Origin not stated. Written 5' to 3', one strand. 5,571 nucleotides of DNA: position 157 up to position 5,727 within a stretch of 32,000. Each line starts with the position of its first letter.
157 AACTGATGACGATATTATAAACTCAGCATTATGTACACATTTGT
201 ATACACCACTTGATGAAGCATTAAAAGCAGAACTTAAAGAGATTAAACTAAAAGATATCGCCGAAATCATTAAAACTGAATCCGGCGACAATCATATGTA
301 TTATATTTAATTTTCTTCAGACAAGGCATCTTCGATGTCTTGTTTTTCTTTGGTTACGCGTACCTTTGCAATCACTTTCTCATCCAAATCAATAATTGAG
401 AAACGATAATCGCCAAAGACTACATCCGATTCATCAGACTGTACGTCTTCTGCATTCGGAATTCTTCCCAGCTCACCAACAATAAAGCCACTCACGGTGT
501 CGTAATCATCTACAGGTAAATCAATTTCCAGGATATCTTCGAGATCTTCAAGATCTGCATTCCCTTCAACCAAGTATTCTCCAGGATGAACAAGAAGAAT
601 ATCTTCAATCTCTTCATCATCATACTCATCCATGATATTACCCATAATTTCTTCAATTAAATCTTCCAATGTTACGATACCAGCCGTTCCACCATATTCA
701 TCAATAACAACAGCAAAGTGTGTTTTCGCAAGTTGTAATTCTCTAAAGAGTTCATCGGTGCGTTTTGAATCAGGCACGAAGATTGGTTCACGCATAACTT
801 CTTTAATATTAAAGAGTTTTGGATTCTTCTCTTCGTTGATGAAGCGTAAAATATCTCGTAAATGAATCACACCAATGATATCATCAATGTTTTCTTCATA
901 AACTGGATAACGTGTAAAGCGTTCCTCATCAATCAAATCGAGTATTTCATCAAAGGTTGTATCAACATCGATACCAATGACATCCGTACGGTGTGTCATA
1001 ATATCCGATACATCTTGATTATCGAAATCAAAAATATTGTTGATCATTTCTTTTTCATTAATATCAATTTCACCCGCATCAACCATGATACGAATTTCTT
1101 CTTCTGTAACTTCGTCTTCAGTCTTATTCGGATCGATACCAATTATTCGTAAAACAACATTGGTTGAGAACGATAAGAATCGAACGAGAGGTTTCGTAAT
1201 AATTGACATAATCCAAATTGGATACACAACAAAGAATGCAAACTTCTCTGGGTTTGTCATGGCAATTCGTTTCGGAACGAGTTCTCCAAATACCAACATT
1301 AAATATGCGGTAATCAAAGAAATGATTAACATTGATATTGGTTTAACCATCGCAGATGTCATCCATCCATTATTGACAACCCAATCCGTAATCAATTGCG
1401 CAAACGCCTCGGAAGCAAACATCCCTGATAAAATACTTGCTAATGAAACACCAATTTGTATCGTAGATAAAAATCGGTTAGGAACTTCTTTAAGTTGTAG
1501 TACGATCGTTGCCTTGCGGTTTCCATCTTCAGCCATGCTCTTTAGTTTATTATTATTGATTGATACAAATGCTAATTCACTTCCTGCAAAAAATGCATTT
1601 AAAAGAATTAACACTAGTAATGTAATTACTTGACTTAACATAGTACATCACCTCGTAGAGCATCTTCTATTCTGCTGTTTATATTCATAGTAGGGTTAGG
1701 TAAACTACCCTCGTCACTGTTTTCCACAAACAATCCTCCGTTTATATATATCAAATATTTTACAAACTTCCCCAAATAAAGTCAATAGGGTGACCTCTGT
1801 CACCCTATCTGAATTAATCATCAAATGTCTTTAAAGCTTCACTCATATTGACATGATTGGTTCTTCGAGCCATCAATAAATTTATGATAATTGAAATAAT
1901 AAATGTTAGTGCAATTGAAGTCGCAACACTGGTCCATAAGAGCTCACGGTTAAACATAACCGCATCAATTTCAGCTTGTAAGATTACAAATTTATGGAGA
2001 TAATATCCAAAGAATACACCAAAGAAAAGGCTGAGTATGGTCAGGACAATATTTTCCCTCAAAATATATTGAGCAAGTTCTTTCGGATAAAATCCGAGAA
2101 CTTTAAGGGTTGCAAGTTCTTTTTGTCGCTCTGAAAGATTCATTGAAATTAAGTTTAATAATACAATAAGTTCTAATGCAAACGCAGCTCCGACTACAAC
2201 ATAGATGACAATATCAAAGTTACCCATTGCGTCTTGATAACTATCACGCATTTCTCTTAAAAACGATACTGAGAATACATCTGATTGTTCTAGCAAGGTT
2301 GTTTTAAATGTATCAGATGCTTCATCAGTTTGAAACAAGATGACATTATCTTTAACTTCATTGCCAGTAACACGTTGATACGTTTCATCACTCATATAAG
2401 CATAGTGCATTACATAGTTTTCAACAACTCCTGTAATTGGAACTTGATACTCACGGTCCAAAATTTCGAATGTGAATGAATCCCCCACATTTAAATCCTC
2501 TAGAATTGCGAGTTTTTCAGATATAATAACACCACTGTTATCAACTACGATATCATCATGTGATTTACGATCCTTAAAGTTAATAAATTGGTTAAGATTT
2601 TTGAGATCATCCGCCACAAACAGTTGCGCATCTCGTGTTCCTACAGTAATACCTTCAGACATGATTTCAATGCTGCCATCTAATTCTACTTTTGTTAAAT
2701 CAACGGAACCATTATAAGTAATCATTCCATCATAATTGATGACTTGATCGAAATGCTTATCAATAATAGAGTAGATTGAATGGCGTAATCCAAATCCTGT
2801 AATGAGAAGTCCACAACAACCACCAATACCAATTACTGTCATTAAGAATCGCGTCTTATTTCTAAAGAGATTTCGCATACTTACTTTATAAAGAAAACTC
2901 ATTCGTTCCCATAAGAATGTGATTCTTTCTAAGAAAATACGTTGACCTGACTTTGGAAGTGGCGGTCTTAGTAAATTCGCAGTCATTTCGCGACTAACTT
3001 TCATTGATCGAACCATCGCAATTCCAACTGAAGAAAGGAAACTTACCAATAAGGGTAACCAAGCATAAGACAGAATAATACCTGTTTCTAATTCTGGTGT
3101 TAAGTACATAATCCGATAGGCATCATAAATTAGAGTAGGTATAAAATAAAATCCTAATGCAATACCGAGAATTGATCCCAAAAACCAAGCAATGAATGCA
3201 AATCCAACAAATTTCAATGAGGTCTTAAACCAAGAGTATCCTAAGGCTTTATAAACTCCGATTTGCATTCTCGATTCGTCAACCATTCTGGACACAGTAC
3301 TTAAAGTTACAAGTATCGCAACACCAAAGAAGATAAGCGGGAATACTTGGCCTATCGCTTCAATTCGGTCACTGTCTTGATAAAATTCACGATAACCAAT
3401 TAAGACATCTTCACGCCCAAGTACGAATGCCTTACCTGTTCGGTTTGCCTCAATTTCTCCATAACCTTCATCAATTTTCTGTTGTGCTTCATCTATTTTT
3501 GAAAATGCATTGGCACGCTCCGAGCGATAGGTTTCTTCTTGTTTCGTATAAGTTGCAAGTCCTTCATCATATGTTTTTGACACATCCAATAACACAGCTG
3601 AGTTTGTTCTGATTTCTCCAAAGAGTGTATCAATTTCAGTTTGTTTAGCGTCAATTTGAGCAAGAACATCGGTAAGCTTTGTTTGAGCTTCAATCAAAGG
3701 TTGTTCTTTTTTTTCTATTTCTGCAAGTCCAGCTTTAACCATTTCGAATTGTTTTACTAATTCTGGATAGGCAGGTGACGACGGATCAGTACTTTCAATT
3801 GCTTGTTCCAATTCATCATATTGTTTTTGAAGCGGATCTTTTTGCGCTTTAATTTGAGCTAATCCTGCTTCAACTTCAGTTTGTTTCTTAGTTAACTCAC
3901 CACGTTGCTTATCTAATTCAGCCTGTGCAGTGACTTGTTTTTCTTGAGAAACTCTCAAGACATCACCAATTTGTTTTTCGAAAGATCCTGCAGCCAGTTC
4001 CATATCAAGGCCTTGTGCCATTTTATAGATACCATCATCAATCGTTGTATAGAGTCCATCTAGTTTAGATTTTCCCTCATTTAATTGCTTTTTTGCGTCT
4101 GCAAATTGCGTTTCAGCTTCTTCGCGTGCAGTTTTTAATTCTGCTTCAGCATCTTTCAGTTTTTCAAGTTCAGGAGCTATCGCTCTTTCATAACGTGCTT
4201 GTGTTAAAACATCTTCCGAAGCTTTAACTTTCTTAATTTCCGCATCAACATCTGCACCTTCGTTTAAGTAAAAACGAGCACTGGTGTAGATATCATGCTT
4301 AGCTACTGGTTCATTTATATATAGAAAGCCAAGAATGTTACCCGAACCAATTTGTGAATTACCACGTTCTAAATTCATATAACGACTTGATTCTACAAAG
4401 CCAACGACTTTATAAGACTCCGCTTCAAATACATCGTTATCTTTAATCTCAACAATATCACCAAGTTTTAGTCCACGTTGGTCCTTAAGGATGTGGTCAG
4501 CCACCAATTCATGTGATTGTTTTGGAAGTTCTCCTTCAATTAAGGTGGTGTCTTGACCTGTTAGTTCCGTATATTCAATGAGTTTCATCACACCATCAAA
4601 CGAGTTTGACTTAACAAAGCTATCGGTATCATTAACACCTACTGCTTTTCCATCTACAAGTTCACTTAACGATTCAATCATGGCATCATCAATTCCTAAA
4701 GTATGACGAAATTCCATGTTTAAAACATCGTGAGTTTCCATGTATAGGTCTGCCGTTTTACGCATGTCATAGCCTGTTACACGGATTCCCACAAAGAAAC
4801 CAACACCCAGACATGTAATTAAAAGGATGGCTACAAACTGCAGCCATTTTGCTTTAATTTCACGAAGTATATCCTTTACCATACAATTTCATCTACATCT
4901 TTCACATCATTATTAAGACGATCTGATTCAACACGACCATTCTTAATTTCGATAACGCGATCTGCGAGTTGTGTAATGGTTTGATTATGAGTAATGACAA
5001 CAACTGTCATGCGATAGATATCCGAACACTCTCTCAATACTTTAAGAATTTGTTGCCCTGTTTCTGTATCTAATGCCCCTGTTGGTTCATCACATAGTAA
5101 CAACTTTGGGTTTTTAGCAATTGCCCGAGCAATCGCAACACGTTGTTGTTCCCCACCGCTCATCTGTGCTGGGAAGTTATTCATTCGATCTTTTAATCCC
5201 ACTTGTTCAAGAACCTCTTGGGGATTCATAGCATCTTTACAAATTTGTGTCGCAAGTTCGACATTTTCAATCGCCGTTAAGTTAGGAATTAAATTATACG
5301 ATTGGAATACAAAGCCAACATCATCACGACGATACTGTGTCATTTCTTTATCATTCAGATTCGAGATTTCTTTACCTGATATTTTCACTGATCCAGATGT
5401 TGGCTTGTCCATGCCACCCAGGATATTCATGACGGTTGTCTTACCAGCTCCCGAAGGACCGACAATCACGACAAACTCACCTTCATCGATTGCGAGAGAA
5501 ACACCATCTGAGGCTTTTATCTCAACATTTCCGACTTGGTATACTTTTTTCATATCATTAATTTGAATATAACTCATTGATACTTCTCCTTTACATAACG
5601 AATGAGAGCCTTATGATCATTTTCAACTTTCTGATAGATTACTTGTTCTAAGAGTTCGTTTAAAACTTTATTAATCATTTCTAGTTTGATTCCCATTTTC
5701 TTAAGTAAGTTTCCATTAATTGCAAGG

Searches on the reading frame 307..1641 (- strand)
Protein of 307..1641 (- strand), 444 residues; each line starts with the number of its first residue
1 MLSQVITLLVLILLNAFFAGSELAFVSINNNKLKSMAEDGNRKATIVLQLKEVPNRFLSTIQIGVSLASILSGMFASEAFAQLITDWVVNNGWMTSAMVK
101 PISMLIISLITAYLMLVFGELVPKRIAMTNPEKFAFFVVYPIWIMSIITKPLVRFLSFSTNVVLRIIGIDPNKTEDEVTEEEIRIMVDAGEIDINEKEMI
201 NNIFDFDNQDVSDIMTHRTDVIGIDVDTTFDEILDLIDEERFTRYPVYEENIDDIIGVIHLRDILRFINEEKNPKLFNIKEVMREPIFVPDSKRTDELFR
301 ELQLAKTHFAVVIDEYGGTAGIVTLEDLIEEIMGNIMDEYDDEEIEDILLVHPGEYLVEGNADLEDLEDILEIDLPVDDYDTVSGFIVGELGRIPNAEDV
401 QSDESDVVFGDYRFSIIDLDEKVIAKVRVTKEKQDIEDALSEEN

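Call 14: search_protein_families(library=pfam, proteins=[window:307-1641:-])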
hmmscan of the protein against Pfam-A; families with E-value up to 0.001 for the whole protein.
window:307-1641:- (444 aa): 3 families
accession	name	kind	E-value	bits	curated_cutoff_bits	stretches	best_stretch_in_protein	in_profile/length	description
PF01595.25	CNNM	-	3.3e-52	177.2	28.4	1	8-191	3-172/181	Cyclin M transmembrane N-terminal domain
PF03471.22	CorC_HlyC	-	1.1e-19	70.7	27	1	352-432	4-80/81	Transporter associated domain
PF00571.33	CBS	-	2.2e-17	63.5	24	2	211-269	1-56/57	CBS domain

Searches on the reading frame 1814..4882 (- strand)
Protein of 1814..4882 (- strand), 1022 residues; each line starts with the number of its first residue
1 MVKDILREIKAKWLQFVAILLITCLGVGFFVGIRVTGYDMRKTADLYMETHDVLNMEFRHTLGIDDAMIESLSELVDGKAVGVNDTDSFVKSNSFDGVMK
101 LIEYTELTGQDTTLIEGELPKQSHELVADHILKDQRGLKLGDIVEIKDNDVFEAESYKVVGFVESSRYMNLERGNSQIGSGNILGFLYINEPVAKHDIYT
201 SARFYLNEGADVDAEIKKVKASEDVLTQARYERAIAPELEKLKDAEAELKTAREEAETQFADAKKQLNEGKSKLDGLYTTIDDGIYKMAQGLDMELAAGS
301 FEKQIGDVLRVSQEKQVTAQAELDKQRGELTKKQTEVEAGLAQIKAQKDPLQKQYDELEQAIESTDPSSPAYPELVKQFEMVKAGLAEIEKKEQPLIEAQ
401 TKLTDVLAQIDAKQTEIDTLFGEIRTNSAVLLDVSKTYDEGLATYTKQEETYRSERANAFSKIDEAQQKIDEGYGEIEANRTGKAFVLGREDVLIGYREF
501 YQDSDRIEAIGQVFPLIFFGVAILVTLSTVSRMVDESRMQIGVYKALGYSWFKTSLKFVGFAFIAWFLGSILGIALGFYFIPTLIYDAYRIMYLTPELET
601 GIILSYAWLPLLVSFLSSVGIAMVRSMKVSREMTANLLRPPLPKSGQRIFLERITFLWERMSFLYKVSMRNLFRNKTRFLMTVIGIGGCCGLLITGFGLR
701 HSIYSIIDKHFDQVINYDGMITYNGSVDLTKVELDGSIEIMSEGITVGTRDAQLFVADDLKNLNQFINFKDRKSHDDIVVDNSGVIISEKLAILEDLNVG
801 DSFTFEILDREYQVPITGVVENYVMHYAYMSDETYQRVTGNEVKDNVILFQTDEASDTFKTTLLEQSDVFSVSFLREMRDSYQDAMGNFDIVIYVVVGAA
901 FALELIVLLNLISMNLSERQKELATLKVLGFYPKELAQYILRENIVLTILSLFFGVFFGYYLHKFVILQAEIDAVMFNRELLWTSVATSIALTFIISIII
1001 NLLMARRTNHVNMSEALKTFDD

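Call 14: search_protein_families(library=pfam, proteins=[window:1814-4882:-])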
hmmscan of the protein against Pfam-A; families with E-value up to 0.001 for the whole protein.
window:1814-4882:- (1022 aa): 1 family
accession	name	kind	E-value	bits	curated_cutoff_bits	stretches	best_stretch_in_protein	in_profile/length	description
PF02687.27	FtsX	-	6.7e-22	78.2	25.5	2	896-1010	3-117/120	FtsX-like permease C-terminal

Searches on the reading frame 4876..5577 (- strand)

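Call 14: search_protein_families(library=pfam, proteins=[window:4876-5577:-])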
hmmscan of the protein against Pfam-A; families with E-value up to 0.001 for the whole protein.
window:4876-5577:- (233 aa): 7 families
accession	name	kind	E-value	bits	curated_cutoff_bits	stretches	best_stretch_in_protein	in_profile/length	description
PF00005.33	ABC_tran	-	1.4e-37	129.8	25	1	24-166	2-136/137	ABC transporter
PF02463.25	SMC_N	-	2e-08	34.4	40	1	86-213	122-213/220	RecF/RecN/SMC N terminal domain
PF13304.12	AAA_21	-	8.2e-07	29.8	27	0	35-64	1-33/304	AAA domain, putative AbiEii toxin, Type IV TA system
PF13191.12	AAA_16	-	0.00018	22.5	32.6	1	32-165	23-104/167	AAA ATPase domain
PF20720.3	nSTAND3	-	0.00023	21.4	27.2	0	19-53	3-37/155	Novel STAND NTPase 3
PF13521.12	AAA_28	-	0.00026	21.7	27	0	36-54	2-20/164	AAA domain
PF13401.12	AAA_22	-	0.00044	21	27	0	33-186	5-109/130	AAA domain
